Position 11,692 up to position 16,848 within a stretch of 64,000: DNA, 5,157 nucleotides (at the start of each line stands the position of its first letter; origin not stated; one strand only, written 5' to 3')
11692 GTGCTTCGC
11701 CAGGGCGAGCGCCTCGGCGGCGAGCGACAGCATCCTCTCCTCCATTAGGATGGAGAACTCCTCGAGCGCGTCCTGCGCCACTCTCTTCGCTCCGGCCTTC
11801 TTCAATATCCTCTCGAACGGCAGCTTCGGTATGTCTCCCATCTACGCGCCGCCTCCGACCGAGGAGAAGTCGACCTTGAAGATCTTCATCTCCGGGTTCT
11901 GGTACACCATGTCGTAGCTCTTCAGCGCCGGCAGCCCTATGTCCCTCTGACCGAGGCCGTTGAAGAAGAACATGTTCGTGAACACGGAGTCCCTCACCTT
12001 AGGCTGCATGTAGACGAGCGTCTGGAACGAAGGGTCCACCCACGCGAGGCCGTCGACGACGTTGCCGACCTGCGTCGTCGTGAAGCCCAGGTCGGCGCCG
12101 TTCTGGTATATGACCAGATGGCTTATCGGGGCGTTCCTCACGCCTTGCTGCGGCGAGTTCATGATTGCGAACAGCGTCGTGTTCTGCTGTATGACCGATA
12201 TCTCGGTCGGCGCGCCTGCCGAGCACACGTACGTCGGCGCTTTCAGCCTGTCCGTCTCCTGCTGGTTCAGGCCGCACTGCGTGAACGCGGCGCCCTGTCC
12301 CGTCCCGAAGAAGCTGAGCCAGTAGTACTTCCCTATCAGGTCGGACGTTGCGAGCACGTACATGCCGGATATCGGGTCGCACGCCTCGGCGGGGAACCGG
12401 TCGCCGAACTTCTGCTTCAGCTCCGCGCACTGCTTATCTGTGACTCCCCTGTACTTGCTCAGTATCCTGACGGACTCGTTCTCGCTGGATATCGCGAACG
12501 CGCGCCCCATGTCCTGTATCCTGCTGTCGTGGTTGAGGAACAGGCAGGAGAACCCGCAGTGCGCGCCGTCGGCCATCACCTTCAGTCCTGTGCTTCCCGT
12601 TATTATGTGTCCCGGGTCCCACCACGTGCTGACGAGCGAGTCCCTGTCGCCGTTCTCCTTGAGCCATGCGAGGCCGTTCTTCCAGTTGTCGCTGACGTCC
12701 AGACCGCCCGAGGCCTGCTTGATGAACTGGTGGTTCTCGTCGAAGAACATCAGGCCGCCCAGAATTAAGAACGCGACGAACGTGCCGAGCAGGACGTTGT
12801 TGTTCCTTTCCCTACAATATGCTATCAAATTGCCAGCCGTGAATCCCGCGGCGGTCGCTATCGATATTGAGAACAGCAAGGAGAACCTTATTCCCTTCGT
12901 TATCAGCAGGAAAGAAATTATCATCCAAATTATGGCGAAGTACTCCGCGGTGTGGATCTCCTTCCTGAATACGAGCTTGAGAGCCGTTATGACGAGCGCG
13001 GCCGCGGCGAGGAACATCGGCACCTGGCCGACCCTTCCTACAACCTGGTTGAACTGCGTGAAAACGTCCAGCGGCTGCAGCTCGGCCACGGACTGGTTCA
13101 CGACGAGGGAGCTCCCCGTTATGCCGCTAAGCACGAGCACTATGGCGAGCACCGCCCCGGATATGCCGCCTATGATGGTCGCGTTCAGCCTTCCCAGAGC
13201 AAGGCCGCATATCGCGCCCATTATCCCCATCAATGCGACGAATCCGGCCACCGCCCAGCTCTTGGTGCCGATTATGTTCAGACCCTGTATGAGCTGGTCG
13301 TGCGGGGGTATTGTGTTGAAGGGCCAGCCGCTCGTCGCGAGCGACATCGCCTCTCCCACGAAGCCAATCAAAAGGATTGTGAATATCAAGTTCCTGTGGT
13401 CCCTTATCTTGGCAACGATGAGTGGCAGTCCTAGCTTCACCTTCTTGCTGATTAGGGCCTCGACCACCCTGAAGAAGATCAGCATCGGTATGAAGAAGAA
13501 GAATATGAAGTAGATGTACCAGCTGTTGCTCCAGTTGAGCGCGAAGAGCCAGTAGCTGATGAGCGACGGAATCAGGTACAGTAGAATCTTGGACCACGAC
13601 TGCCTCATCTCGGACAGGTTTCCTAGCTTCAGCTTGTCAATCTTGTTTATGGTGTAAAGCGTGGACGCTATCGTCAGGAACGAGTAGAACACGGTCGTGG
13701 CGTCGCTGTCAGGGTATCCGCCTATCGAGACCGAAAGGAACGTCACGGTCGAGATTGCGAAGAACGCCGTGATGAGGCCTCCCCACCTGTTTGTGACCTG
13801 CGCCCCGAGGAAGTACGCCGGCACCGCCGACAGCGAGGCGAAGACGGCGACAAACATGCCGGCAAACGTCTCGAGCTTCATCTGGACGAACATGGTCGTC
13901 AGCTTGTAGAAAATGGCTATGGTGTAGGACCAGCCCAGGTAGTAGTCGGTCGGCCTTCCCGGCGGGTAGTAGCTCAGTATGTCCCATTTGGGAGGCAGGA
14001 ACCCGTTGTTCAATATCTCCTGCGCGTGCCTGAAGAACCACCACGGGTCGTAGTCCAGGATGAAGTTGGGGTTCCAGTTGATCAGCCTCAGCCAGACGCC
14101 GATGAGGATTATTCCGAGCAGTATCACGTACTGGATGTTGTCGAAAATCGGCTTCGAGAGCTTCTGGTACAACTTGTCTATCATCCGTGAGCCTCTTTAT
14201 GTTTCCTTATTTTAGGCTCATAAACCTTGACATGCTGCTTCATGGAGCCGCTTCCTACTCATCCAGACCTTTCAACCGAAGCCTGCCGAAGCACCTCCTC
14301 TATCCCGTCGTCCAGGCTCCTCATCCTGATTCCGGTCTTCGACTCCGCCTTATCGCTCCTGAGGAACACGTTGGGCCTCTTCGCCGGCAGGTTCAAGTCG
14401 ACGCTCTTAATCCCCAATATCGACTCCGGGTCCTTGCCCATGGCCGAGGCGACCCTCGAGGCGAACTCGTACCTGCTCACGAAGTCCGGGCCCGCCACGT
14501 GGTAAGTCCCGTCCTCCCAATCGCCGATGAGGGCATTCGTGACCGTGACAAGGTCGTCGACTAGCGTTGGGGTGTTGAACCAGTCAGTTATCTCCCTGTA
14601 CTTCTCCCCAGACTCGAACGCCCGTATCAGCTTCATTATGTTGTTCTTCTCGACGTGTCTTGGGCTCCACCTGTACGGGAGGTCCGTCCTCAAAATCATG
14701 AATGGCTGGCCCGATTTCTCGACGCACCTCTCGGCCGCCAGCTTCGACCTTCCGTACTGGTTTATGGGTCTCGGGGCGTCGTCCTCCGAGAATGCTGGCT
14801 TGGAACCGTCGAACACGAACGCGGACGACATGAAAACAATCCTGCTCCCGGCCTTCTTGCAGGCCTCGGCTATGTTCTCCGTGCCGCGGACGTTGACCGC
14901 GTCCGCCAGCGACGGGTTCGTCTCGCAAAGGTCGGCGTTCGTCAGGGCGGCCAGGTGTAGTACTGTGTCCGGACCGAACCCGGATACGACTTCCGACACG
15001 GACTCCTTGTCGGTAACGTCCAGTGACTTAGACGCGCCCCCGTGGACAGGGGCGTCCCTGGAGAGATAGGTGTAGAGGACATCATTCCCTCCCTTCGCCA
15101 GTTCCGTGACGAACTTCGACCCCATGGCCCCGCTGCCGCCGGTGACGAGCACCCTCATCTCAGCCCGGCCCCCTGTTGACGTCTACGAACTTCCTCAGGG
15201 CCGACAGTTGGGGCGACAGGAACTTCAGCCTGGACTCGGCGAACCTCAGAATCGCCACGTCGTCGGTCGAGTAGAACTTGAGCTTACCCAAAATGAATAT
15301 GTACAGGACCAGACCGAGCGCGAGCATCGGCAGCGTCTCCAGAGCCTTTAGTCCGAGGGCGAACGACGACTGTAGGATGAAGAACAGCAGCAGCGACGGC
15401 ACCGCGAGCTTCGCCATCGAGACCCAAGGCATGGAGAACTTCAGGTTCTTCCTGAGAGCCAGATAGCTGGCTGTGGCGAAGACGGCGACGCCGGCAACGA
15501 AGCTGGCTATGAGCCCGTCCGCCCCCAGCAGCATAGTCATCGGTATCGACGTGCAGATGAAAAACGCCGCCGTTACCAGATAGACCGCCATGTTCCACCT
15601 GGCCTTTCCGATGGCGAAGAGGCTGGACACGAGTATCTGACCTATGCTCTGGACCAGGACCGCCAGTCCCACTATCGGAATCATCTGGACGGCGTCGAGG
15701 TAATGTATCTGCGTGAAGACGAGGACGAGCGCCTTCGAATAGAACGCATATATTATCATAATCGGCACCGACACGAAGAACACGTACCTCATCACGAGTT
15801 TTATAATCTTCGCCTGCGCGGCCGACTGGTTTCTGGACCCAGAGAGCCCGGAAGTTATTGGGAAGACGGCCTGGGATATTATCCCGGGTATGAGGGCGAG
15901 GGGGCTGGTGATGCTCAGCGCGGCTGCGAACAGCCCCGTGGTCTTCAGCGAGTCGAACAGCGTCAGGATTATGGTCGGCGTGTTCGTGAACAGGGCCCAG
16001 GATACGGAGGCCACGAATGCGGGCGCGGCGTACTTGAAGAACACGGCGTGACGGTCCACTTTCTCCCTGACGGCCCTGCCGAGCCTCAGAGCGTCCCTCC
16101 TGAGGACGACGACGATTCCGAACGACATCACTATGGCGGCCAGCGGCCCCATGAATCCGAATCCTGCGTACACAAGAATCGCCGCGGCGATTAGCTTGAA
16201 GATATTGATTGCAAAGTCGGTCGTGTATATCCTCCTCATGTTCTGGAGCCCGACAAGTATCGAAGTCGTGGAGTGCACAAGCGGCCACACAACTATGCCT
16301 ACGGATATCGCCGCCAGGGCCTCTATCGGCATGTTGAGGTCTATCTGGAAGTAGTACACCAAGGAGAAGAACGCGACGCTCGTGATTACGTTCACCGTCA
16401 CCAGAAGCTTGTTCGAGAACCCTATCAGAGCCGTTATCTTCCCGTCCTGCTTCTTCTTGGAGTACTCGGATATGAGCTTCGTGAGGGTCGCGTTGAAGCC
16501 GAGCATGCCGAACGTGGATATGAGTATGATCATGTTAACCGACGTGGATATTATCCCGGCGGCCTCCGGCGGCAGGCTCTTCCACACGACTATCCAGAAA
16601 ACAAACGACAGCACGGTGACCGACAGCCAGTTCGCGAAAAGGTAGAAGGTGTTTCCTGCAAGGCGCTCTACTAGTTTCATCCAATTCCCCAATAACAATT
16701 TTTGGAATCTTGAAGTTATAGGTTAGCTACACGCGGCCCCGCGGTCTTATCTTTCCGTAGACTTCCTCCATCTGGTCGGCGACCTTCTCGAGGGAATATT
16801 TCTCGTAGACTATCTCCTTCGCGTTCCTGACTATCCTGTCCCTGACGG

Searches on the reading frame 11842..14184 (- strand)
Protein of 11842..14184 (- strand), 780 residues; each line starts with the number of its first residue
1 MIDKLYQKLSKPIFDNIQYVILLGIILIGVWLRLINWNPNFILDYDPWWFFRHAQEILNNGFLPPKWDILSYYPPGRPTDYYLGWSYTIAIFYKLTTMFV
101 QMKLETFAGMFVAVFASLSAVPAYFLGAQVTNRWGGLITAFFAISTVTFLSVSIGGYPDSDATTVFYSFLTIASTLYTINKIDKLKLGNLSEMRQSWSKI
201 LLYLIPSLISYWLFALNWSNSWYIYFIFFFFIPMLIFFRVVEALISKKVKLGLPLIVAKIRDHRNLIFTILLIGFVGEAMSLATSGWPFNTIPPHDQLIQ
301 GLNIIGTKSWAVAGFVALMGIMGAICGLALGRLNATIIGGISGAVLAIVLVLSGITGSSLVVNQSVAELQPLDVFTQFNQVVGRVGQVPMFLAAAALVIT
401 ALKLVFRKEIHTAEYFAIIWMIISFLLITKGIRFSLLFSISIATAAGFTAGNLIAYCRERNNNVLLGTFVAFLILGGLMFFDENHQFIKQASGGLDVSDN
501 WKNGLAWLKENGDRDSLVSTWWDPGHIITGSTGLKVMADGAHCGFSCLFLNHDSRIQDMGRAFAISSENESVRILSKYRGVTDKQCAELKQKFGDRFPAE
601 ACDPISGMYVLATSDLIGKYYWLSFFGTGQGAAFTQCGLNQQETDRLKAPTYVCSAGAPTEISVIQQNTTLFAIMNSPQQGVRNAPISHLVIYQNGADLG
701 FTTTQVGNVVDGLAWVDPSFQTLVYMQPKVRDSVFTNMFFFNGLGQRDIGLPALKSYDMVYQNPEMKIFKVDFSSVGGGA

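Call 36: search_protein_families(library=pfam, proteins=[window:11842-14184:-], max_evalue=0.0001)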
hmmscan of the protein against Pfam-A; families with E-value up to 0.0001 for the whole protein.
window:11842-14184:- (780 aa): 1 family
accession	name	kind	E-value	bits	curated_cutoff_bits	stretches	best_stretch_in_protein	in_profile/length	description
PF02516.20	STT3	-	5.9e-21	75.9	24.5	1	41-444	28-361/405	Oligosaccharyl transferase STT3, N-terminal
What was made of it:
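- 11842..14184 (-): AglB (STT3) oligosaccharyltransferase, marking the island as an N-glycosylation locus. Pfam STT3 76 bits (call 36).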

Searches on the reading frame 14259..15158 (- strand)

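Call 36: search_protein_families(library=pfam, proteins=[window:14259-15158:-], max_evalue=0.0001)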
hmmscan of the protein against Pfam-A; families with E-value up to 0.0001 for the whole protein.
window:14259-15158:- (299 aa): 7 families
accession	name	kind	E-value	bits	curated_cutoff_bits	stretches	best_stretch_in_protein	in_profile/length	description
PF04321.23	RmlD_sub_bind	-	5.1e-59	200.1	27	1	1-293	1-285/287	RmlD substrate binding domain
PF01370.27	Epimerase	-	3.6e-27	95.8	20.9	1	3-189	1-198/240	NAD dependent epimerase/dehydratase family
PF16363.11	GDP_Man_Dehyd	-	2e-17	64.1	27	1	4-184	1-207/332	GDP-mannose 4,6 dehydratase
PF02719.21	Polysacc_synt_2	-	1.7e-16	60.7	20.2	1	47-148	62-151/293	Polysaccharide biosynthesis protein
PF01073.25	3Beta_HSD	-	4.6e-12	46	22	1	4-150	1-161/280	3-beta hydroxysteroid dehydrogenase/isomerase family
PF13460.12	NAD_binding_10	-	1.9e-10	41.3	27.2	1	7-158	1-143/184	NAD(P)H-binding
PF07993.18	NAD_binding_4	-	5.5e-10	39.3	20.1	1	64-206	90-251/258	Male sterility protein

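Call 75: search_protein_families(library=ncbifam, proteins=[window:14259-15158:-], max_evalue=1e-20)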
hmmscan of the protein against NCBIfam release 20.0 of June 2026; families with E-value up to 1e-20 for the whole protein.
window:14259-15158:- (299 aa): 1 family
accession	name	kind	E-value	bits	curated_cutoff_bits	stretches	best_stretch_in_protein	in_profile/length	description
TIGR01214.1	rmlD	equivalog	2.7e-58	197.3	224.05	1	2-292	1-284/285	dTDP-4-dehydrorhamnose reductase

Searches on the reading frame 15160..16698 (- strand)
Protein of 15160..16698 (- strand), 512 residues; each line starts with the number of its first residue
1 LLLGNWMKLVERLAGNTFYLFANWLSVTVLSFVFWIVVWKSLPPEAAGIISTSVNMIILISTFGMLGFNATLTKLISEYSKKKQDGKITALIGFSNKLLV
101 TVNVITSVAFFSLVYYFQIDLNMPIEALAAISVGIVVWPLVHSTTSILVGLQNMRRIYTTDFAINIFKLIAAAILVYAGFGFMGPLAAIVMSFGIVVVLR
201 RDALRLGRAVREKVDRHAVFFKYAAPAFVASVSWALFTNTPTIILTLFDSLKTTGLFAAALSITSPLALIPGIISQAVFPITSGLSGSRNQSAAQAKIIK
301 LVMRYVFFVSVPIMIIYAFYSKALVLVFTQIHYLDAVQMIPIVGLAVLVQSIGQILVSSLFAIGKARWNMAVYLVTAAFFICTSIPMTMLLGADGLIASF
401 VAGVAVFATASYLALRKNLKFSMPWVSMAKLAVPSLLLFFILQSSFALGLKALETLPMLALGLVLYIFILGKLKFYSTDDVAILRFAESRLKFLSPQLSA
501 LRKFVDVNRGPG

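Call 36: search_protein_families(library=pfam, proteins=[window:15160-16698:-], max_evalue=0.0001)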
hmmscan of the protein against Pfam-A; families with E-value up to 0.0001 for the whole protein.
window:15160-16698:- (512 aa): 2 families
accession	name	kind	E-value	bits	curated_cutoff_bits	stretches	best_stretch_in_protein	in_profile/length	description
PF01943.22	Polysacc_synt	-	1.8e-16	60.8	28.2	1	15-283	3-271/274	Polysaccharide biosynthesis protein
PF13440.11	Polysacc_synt_3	-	8.4e-07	28.9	23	1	42-337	6-292/293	Polysaccharide biosynthesis protein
